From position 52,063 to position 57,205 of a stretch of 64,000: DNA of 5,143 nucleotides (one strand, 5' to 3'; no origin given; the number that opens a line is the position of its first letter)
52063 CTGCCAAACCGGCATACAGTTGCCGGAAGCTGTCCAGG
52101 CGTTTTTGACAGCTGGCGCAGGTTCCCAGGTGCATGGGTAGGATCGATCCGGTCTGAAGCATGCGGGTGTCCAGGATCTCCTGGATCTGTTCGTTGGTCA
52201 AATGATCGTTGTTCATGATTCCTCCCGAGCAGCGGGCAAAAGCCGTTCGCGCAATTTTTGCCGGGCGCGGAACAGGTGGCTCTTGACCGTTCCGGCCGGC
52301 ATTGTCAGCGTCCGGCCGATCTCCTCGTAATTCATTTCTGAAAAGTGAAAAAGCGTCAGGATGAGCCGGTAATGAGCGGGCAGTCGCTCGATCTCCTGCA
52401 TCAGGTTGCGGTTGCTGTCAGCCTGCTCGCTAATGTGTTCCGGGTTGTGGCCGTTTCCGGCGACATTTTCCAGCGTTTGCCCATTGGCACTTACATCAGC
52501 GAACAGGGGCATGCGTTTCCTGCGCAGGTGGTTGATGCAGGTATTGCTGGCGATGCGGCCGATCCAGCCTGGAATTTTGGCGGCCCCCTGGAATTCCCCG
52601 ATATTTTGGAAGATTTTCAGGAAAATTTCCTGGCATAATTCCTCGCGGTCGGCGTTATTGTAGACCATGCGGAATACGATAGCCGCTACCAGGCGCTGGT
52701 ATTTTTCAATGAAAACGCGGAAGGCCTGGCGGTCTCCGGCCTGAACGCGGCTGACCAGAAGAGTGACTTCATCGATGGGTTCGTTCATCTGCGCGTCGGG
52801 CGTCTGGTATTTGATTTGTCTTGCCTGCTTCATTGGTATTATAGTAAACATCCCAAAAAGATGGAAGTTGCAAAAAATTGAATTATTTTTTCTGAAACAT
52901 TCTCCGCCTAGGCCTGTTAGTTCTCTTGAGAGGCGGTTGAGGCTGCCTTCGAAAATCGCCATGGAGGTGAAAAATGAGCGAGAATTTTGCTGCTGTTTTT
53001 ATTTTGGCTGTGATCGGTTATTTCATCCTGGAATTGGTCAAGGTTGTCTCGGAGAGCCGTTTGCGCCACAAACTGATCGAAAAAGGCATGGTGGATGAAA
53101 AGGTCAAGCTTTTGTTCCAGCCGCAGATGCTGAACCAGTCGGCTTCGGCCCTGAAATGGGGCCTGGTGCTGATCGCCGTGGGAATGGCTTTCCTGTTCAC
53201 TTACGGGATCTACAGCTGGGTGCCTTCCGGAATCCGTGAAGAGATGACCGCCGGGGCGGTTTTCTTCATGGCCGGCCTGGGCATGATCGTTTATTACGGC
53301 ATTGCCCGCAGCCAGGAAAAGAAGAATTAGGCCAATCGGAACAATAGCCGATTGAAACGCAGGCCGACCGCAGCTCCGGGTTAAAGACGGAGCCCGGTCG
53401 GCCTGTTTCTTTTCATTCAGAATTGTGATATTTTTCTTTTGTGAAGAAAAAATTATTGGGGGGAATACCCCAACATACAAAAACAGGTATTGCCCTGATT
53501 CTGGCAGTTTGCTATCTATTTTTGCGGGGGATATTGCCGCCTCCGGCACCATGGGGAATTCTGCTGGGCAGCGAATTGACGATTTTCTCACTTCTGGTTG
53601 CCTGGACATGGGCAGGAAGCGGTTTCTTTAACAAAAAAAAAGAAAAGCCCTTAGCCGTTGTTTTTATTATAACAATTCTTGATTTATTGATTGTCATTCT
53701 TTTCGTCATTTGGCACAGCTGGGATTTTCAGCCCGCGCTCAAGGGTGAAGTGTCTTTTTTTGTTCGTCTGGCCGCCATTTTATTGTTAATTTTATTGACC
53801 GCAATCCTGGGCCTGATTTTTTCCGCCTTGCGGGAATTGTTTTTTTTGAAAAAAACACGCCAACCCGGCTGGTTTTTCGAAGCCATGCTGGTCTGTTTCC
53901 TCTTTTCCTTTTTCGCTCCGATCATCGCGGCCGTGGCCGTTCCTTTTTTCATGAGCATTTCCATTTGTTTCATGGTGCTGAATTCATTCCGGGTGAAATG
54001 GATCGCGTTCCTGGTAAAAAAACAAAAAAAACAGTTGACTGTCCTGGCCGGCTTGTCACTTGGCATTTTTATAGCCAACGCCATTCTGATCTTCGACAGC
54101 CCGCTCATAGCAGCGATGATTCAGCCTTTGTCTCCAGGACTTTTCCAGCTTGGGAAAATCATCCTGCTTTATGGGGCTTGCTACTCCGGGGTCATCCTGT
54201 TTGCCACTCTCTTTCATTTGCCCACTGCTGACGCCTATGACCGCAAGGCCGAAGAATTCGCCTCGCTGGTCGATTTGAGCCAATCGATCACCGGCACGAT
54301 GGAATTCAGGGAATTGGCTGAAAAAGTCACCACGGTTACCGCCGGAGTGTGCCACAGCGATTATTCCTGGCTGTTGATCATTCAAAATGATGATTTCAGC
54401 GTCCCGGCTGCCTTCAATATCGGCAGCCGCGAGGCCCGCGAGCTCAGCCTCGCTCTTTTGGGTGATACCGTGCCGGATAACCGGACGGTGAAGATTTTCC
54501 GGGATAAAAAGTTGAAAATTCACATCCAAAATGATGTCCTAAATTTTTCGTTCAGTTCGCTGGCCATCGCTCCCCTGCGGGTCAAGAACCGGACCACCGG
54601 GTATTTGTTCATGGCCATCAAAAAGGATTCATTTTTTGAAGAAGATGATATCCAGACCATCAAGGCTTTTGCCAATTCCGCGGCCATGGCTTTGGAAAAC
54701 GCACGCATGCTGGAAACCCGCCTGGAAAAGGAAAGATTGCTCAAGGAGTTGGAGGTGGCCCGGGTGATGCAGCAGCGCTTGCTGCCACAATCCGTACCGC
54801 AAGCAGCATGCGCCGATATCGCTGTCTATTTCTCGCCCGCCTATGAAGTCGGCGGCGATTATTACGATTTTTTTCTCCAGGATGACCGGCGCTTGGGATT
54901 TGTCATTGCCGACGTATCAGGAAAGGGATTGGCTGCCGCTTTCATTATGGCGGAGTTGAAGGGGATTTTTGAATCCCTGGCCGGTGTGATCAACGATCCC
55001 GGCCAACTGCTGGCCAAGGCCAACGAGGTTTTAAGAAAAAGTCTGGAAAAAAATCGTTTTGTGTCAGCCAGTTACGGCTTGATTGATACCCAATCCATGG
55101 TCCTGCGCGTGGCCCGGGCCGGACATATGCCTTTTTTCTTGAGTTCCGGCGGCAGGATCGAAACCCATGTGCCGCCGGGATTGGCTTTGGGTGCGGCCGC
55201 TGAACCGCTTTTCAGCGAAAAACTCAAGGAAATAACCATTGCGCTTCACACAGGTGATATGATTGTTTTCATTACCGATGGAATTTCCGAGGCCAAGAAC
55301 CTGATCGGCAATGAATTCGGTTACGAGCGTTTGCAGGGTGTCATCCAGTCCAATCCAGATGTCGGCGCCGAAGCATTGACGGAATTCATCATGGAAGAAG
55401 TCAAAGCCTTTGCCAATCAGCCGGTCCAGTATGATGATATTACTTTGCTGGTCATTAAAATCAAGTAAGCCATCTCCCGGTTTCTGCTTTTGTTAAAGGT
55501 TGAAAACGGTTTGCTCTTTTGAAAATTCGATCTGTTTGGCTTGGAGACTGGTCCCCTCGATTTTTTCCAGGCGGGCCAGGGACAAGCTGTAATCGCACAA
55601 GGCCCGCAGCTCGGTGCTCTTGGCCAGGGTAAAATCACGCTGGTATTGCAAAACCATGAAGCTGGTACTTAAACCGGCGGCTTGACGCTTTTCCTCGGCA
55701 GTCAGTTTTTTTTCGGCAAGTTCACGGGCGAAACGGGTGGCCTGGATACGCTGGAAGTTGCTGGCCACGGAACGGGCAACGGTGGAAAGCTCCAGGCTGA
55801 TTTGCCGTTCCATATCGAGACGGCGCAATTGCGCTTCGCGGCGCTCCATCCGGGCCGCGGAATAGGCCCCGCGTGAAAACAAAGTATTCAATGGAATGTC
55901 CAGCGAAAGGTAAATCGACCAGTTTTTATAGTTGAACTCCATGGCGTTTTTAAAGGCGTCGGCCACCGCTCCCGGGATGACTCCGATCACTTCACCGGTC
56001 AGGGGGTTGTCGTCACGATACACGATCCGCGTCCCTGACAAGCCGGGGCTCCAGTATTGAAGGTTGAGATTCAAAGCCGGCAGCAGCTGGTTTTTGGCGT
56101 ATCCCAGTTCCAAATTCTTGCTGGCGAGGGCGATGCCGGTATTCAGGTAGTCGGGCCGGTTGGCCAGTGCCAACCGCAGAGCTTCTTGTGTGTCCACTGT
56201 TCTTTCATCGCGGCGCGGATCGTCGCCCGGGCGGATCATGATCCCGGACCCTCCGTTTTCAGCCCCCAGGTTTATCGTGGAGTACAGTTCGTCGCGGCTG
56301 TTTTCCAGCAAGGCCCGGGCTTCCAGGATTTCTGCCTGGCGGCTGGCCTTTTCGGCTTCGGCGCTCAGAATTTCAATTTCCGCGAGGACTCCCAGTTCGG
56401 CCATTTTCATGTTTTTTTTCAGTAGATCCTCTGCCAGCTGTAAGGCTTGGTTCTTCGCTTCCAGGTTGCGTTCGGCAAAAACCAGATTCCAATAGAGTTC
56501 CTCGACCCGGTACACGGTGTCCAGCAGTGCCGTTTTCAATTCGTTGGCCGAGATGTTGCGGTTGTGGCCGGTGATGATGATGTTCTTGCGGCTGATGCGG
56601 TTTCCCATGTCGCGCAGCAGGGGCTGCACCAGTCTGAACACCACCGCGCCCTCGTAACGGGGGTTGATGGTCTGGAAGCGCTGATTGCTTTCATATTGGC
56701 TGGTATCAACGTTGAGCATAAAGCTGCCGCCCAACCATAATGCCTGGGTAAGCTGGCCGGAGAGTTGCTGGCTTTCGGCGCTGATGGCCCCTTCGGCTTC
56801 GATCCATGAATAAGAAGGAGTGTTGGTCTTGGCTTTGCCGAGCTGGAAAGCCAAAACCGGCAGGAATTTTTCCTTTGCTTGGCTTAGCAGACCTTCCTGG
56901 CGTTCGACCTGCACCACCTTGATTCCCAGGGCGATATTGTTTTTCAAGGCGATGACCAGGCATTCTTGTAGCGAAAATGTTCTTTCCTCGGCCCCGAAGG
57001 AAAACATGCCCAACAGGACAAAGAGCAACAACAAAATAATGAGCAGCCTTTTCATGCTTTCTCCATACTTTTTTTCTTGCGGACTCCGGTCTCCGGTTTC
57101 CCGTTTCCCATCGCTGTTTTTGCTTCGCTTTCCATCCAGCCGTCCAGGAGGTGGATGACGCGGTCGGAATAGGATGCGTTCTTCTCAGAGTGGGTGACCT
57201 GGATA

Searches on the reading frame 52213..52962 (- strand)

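Call 5: search_protein_families(library=pfam, max_evalue=0.01, proteins=[window:52213-52962:-])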
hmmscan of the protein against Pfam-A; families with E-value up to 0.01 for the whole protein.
window:52213-52962:- (249 aa): 4 families
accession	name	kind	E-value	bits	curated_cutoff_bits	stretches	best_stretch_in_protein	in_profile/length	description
PF04542.20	Sigma70_r2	-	8.9e-16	57.9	24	1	84-150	1-69/71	Sigma-70 region 2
PF08281.18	Sigma70_r4_2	-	6.4e-14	51.8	25.7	1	186-237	3-54/54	Sigma-70, region 4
PF04545.22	Sigma70_r4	-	3.3e-10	39.8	24.1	1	192-239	3-50/50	Sigma-70, region 4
PF07638.17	Sigma70_ECF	-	0.00013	22.4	21.1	1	64-240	2-182/185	ECF sigma factor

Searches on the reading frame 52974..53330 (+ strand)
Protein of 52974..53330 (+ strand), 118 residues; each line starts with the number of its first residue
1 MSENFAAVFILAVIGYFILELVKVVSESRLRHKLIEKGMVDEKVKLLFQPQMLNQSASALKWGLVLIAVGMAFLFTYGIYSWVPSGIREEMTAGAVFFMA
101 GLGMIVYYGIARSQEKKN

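Call 78: search_protein_families(library=pfam, max_evalue=0.0001, proteins=[window:52974-53330:+])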
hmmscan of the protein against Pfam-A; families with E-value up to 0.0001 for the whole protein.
window:52974-53330:+ (118 aa): 1 family
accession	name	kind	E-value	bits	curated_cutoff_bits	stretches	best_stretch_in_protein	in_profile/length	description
PF19762.4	DUF6249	-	2.4e-11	43.9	33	1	7-111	6-103/104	Domain of unknown function (DUF6249)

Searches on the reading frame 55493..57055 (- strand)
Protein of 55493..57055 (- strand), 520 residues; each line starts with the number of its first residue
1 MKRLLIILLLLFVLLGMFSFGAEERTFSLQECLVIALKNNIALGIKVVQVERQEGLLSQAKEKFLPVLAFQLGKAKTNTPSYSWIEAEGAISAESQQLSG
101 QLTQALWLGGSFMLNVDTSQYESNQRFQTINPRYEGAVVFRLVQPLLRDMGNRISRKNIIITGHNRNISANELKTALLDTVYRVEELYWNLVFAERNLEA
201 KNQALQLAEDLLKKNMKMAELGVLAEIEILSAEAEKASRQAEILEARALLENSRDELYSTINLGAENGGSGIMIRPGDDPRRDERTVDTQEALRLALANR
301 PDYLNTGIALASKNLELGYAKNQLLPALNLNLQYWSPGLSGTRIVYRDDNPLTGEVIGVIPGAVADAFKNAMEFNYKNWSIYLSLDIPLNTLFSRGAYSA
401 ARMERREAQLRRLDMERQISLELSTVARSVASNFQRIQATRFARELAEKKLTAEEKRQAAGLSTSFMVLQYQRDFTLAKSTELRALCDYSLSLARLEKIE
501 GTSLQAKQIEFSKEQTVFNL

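Call 5: search_protein_families(library=pfam, max_evalue=0.01, proteins=[window:55493-57055:-])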
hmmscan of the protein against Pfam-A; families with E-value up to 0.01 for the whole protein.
window:55493-57055:- (520 aa): 1 family
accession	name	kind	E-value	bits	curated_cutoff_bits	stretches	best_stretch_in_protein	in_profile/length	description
PF02321.23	OEP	-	1e-33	117.2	22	2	290-499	2-185/187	Outer membrane efflux protein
